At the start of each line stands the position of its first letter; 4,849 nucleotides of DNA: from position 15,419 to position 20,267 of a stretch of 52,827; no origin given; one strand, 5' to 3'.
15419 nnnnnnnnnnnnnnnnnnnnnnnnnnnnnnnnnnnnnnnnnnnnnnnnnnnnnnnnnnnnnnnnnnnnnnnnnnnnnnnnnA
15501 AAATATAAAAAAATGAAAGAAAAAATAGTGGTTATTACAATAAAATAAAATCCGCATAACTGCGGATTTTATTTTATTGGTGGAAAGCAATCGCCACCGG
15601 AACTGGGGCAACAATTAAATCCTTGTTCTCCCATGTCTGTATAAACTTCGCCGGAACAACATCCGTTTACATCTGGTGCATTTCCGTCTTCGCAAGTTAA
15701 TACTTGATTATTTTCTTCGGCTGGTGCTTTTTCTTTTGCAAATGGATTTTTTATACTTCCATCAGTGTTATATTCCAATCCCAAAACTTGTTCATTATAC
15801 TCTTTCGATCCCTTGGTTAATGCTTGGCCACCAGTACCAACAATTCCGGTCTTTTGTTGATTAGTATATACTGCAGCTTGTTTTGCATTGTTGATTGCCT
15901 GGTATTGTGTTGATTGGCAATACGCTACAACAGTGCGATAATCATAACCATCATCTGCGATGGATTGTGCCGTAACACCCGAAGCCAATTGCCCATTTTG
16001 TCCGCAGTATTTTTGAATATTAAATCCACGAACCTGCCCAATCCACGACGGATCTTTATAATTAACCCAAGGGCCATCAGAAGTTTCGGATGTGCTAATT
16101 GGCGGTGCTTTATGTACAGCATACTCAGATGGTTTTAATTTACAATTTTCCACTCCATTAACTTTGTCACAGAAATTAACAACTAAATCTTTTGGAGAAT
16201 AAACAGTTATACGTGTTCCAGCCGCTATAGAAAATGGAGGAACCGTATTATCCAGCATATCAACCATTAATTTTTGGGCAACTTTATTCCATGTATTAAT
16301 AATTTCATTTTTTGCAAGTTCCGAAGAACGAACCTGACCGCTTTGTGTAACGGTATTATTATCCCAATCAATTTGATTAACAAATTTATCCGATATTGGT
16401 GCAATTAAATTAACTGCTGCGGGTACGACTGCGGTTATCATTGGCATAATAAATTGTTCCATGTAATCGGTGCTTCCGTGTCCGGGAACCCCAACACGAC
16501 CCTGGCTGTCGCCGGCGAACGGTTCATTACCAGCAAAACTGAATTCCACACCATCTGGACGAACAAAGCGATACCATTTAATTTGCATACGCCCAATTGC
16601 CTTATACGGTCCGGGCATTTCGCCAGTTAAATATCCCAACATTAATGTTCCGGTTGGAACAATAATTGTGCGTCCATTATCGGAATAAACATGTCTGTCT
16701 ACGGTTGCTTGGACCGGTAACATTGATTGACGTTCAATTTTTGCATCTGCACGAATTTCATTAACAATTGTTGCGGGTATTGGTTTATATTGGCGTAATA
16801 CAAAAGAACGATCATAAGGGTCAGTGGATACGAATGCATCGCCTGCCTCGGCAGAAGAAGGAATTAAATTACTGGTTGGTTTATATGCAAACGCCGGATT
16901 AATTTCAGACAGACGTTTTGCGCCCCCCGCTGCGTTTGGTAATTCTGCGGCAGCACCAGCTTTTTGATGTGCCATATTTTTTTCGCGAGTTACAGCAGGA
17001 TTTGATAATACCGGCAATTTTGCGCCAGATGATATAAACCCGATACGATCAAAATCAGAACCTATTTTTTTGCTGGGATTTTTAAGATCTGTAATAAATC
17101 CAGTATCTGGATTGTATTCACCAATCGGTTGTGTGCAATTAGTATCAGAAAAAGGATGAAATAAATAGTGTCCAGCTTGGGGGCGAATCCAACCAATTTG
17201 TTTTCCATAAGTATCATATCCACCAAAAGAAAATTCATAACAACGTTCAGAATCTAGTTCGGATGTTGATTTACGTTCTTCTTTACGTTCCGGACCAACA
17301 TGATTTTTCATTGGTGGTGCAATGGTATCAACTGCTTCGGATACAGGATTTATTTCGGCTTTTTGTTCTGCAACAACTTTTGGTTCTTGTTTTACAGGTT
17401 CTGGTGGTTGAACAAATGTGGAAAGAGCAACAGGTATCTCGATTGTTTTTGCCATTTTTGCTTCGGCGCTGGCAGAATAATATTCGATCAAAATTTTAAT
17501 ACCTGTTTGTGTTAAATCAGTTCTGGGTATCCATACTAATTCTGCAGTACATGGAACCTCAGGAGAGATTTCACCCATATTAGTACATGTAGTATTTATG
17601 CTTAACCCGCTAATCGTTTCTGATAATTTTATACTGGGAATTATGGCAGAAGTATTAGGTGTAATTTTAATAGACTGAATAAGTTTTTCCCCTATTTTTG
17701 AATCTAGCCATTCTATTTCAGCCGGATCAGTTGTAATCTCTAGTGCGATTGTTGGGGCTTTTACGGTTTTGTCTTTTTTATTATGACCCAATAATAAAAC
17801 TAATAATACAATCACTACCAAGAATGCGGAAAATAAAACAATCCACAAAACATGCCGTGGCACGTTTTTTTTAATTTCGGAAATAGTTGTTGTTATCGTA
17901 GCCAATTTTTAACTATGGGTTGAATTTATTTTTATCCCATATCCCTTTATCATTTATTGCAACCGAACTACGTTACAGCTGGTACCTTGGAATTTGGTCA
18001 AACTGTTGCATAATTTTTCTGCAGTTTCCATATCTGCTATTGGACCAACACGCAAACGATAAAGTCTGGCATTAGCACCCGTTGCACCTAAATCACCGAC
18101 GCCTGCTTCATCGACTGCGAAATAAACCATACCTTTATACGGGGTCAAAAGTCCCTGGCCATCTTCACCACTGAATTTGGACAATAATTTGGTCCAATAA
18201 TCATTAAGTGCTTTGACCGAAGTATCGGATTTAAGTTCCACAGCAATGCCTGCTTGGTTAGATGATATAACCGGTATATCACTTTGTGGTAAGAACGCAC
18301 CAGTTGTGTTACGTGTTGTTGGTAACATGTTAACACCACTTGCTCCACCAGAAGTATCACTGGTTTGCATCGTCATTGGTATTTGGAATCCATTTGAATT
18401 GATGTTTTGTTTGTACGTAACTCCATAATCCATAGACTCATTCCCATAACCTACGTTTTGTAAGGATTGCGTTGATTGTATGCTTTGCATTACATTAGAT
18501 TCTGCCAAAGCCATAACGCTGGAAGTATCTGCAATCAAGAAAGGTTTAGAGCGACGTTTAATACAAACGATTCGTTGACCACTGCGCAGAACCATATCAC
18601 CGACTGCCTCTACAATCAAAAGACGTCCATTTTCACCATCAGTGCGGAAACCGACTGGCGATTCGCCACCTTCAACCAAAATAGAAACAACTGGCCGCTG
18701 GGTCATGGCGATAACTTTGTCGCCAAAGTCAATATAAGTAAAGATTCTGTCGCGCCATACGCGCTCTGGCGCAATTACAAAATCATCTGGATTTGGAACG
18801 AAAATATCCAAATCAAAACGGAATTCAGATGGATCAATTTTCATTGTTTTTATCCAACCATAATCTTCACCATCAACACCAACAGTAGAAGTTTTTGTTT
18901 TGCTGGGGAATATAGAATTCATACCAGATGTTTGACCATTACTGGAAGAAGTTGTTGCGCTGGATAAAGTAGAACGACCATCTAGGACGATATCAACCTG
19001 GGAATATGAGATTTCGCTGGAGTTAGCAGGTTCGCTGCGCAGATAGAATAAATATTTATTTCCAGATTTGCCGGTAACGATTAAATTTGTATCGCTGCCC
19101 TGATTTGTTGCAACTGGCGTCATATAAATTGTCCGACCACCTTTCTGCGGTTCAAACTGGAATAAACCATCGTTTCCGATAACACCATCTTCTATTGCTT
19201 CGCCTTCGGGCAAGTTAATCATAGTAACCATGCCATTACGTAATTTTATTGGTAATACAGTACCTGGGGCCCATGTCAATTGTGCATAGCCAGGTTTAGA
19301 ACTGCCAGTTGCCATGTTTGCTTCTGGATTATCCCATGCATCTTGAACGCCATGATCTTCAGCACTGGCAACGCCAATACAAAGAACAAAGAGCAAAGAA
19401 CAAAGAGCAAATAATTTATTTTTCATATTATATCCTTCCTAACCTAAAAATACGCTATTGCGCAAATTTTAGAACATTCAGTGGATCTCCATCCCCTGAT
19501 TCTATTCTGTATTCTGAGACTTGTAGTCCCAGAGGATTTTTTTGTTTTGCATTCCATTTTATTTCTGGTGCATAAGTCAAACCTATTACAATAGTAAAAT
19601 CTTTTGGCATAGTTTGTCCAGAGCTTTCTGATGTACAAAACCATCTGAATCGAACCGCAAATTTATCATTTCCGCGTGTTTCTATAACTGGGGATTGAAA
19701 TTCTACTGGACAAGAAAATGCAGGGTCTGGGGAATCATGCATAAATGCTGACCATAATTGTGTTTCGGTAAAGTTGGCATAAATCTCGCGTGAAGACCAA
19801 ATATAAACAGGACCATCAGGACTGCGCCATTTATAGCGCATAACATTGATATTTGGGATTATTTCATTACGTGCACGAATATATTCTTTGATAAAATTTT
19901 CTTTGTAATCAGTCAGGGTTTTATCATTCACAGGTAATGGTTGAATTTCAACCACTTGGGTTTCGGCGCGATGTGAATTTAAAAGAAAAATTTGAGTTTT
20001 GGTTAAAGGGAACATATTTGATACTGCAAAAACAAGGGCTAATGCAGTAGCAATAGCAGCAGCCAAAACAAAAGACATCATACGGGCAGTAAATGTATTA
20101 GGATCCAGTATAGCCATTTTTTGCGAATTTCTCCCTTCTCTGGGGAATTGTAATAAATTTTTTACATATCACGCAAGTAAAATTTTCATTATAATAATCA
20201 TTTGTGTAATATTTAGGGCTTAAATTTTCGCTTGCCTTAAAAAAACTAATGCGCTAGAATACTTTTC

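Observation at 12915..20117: virB8-virB9-virB10 operon that continues into two secreted unknown proteins instead of virB11/virD4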

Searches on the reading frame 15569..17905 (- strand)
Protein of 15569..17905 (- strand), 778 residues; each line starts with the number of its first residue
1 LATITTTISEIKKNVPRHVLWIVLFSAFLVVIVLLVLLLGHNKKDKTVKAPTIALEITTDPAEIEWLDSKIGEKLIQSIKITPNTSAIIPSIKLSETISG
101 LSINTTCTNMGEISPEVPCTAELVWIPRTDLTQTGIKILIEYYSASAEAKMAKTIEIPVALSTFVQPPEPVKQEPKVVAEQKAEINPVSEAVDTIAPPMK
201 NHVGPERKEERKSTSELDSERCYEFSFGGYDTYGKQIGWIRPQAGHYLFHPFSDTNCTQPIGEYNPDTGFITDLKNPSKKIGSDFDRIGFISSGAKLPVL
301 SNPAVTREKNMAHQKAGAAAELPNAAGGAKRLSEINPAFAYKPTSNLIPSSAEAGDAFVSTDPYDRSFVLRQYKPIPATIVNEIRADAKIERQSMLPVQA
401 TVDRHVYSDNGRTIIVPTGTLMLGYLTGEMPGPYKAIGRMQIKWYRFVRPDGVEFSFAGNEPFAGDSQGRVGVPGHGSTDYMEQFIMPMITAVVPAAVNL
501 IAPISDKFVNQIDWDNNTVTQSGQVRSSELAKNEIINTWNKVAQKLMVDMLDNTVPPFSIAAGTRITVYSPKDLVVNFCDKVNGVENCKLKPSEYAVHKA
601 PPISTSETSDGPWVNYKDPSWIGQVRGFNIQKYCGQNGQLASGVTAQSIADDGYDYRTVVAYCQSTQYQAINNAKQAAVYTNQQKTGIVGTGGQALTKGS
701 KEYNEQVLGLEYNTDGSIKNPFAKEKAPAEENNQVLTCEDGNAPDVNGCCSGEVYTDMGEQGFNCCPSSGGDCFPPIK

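Call 3: search_protein_families(library=pfam, proteins=[window:15569-17905:-], max_evalue=0.1)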
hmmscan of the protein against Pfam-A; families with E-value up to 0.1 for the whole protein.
window:15569-17905:- (778 aa): 1 family
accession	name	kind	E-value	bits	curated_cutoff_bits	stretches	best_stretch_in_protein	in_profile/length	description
PF03743.19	TrbI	-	7.4e-18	65.5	35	1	370-575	2-187/188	Bacterial conjugation TrbI-like protein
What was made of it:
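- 15569..17905 (-): virB10 (TrbI family), 778 aa, with long N- and C-terminal extensions and a Cys-rich tail. PF03743 at 65.5 bits over residues 370-575 (call 3).
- Checked: VirB10: 17905-15569, 778 aa, PF03743 TrbI at 65.5 bits against 35 (call 3).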

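Call 4: search_protein_families(library=ncbifam, proteins=[window:15569-17905:-], max_evalue=0.1)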
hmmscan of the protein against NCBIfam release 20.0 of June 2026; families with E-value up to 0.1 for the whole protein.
window:15569-17905:- (778 aa): 2 families
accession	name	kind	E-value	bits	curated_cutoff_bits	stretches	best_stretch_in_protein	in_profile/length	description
NF038091.1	T4SS_VirB10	equivalog_domain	2.5e-16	59.8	220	1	366-575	7-190/197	type IV secretion system protein VirB10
NF038092.1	T4SS_ComB10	equivalog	1.7e-12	47.2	300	1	373-574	27-209/225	DNA type IV secretion system protein ComB10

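Call 32: find_related_loci(query=window:15569-17905:-, collection=genome_contigs, flank=10000)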
Query window:15569-17905:- (778 aa) in genome_contigs; peptide patterns used: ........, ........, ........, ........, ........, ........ (x = any residue, [..] = any of these).
141 stretches matched a pattern; 102 encode a relative of the query (tblastn E <= 1e-3); the best 80 are kept; 80 distinct loci.
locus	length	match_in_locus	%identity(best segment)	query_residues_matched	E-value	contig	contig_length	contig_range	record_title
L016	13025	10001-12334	77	1-778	0e+0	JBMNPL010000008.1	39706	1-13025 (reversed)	MAG: Alphaproteobacteria bacterium isolate SBF912SR1HQ0037 scaffold_2748_c1, whole genome shotgun sequence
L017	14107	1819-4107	76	1-777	0e+0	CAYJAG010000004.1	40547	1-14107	MAG TPA_asm: uncultured Muribaculaceae bacterium isolate ERP122455_co3_13 genome assembly, contig: NODE_18_length_40547_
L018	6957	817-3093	76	1-777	0e+0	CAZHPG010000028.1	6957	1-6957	MAG TPA_asm: uncultured Muribaculaceae bacterium isolate SRP220891_co1_206 genome assembly, contig: NODE_21521_length_69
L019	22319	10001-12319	89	1-778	0e+0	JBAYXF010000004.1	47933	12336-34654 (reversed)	MAG: Alphaproteobacteria bacterium isolate SO_2017_CLC_121 scaffold_627_c1_PH3_2017, whole genome shotgun sequence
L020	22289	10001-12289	75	1-777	0e+0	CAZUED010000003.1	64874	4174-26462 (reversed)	MAG TPA_asm: uncultured Muribaculaceae bacterium isolate SRP192927_co1_66 genome assembly, contig: NODE_519_length_64874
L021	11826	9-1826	69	174-777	0e+0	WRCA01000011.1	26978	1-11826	MAG: Alphaproteobacteria bacterium isolate Lab288P3bin104 Ga0123353_10001706, whole genome shotgun sequence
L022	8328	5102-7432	52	1-777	0e+0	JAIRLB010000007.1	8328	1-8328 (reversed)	MAG: Rickettsiales bacterium isolate Cc175_bin31 k119_721899, whole genome shotgun sequence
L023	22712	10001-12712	61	1-777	0e+0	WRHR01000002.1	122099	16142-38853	MAG: Alphaproteobacteria bacterium isolate Nt197P3bin125 Ga0082212_10000107, whole genome shotgun sequence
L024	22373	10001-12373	50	1-777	0e+0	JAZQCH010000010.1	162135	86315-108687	MAG: Candidatus Enterousia sp. isolate T1900044638_TS20190104.MAGScoT_cleanbin_000052 SGB_1211_k141_1018789, whole genom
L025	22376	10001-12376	49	1-777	0e+0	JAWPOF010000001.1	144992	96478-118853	MAG: Alphaproteobacteria bacterium isolate KG228-117 k141_1177560, whole genome shotgun sequence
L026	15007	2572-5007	49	1-777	0e+0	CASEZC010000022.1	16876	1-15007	uncultured proteobacterium isolate Batch6_idba_bin.201 genome assembly, contig: Batch6_idba_bin.201.fa_k87_9631434, whol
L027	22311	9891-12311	48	1-777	0e+0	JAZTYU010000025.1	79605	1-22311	MAG: Candidatus Enterousia sp. isolate T1900045325_YK20190014.MAGScoT_cleanbin_000039 SGB_6437_k141_252735, whole genome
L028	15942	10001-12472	47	1-777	0e+0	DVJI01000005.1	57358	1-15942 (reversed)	MAG TPA_asm: Candidatus Enterousia intestinigallinarum isolate ChiGjej3B3-5194 ChiGjej3B3M5__C331083_L57358_SRR6323341,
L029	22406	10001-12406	48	1-777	0e+0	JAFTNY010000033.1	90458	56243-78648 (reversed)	MAG: Alphaproteobacteria bacterium isolate RGIG3991 Roe_deer_Cecum-4__c203553, whole genome shotgun sequence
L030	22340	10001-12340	47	1-777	0e+0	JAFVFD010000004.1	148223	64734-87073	MAG: Alphaproteobacteria bacterium isolate RGIG5114 Roe_deer_Rumen.Co__c948210, whole genome shotgun sequence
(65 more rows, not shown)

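Call 74: search_solved_structures(query=window:15569-17905:-, max_evalue=0.01)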
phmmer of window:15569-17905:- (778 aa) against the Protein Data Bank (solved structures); distinct sequences matched with E-value up to 0.01: 3.
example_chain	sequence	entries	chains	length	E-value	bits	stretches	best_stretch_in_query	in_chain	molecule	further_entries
8cb2_BBB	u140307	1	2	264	8.4e-07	30.8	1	357-504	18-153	Type IV secretion system apparatus protein CagY (Fragment)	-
6gyb_c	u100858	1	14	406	0.0035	18.8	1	402-492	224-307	VirB10 protein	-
2bhv_A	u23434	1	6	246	0.0039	18.6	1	393-495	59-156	COMB10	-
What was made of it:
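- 15569..17905 (-): Weak matches to CagY, VirB10 and ComB10 structures (call 74).
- Closest known: Helicobacter ComB competence T4SS. Same: VirB10 here also scores against the ComB10 model (47.2 bits, call 4; PDB 2bhv, call 74).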

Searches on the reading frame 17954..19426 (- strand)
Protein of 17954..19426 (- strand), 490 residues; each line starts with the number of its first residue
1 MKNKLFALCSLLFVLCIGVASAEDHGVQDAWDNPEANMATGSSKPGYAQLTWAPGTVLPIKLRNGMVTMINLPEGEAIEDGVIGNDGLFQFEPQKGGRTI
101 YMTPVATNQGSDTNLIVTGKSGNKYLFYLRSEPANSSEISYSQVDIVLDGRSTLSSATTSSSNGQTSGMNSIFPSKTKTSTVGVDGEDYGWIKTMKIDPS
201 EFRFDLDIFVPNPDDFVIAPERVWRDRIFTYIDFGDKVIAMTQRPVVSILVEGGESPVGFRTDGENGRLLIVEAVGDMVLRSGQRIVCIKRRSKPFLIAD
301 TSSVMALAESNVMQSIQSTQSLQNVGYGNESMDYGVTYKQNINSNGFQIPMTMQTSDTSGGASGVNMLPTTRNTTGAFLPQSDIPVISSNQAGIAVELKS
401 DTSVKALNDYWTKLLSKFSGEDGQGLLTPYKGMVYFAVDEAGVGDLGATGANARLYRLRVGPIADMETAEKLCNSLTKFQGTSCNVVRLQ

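Call 3: search_protein_families(library=pfam, proteins=[window:17954-19426:-], max_evalue=0.1)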
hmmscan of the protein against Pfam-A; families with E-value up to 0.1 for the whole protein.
window:17954-19426:- (490 aa): 2 families
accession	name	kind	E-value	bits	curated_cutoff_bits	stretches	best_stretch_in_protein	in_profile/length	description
PF03524.21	CagX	-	3.6e-21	76.3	34.2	1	49-291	5-197/198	Conjugal transfer protein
PF05036.18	SPOR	-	0.00017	22.3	21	1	451-488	39-76/76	SPOR domain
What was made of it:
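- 17954..19426 (-): virB9 (CagX family) with signal peptide and a C-terminal SPOR domain. PF03524 at 76.3 bits and PF05036 SPOR at 22.3 bits (call 3).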

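Call 4: search_protein_families(library=ncbifam, proteins=[window:17954-19426:-], max_evalue=0.1)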
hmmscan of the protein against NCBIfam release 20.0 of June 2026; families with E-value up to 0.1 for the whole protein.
window:17954-19426:- (490 aa): 3 families
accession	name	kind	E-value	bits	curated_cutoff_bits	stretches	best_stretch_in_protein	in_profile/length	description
TIGR02781.1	VirB9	equivalog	8.1e-14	51.8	217.7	2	51-137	34-118/248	P-type conjugative transfer protein VirB9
NF010413.0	PRK13839.1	subfamily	0.0066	15.7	388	0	219-283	204-265/279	conjugal transfer protein TrbG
NF041742.1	WGxxGxxG_fam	subfamily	0.054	14.1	35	0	155-192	17-55/69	WGxxGxxG family protein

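Call 73: search_solved_structures(query=window:17954-19426:-, max_evalue=0.01)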
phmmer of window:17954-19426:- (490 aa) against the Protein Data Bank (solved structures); distinct sequences matched with E-value up to 0.01: 1.
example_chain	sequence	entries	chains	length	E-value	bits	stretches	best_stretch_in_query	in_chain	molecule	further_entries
7o3j_B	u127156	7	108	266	4e-05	25.7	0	49-133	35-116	TrwF protein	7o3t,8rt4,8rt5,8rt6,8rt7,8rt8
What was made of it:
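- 17954..19426 (-): Weak match to R388 TrwF, PDB 7o3j (call 73).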

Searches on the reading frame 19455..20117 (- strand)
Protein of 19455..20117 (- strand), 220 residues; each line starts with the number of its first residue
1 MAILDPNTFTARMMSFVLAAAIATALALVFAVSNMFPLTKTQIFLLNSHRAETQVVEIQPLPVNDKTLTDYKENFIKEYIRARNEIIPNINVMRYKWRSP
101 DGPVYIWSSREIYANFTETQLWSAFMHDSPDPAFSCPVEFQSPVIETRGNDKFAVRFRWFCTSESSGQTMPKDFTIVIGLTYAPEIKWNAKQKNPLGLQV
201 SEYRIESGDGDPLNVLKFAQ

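Call 3: search_protein_families(library=pfam, proteins=[window:19455-20117:-], max_evalue=0.1)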
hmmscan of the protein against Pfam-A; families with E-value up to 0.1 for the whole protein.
window:19455-20117:- (220 aa): 1 family
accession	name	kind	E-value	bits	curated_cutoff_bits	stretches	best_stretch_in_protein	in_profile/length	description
PF04335.19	VirB8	-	1.4e-14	54.9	23.2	1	11-206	17-211/213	VirB8 protein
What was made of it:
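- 19455..20117 (-): virB8: N-terminal transmembrane helix, periplasmic domain, NPLG motif. PF04335 at 54.9 bits (call 3).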

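Call 4: search_protein_families(library=ncbifam, proteins=[window:19455-20117:-], max_evalue=0.1)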
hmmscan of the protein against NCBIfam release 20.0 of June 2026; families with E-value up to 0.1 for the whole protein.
window:19455-20117:- (220 aa): 2 families
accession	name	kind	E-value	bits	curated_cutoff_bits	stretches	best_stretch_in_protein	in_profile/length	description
NF010439.0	PRK13865.1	equivalog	0.022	14.2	188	1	11-85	37-111/237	type IV secretion system protein VirB8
NF005588.0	PRK07309.1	equivalog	0.065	12.1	576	1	27-109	247-326/391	pyridoxal phosphate-dependent aminotransferase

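Call 75: search_solved_structures(query=window:19455-20117:-, max_evalue=0.1)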
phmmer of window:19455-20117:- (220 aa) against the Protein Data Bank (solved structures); distinct sequences matched with E-value up to 0.1: 2.
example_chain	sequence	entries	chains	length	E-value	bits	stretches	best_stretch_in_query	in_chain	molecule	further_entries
4my5_A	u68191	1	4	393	0.028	17.1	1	25-109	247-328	Putative amino acid aminotransferase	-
4nhf_A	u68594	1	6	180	0.08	15.6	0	145-206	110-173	TrwG protein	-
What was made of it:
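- Checked: The three Vir proteins pass the Pfam thresholds but fall far below the NCBIfam equivalog cut-offs (call 4), and they match solved homologues only weakly (calls 73-75).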
